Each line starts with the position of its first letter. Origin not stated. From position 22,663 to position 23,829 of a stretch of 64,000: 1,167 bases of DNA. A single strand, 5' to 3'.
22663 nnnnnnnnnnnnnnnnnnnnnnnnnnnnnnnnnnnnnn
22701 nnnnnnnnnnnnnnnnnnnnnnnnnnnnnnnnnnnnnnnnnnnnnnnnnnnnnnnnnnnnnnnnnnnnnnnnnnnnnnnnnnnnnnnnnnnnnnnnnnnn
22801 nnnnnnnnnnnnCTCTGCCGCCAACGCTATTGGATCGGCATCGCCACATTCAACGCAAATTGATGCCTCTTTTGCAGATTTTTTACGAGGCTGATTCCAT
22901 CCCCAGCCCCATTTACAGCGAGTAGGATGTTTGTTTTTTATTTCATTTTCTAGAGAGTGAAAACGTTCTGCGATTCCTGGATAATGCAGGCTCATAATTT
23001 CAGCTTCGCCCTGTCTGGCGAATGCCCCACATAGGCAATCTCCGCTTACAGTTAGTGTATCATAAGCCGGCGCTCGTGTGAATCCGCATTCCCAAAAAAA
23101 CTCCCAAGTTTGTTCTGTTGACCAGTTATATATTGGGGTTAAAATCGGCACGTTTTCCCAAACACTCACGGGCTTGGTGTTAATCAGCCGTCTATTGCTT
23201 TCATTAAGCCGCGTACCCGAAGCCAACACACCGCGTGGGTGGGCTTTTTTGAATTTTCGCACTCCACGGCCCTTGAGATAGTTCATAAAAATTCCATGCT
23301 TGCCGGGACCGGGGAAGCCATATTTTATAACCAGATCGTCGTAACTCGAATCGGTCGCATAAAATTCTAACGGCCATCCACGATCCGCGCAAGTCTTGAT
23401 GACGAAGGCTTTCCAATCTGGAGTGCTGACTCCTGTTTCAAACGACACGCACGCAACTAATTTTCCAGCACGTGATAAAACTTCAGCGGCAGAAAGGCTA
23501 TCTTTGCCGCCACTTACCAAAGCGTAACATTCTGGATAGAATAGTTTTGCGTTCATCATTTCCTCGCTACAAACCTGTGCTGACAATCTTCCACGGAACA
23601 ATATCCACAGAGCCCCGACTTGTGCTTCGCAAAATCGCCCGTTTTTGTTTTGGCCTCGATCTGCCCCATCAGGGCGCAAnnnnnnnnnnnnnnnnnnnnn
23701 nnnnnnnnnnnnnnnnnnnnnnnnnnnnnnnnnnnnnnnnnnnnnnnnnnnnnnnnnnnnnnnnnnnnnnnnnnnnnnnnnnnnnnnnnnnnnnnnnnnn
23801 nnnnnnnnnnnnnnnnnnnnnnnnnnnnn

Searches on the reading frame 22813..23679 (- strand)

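Call 32: search_protein_families(library=phrogs, proteins=[window:22813-23679:-], max_evalue=0.001)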
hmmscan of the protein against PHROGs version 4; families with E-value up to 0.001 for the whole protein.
window:22813-23679:- (289 aa): 2 families
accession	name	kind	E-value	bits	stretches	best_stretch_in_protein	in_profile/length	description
phrog_424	-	moron, auxiliary metabolic gene and host takeover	9.3e-21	75.3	1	38-265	150-381/460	phosphoadenosine phosphosulfate reductase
phrog_2302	-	moron, auxiliary metabolic gene and host takeover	8.7e-07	29.2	1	144-214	156-232/381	phosphoadenosine phosphosulfate reductase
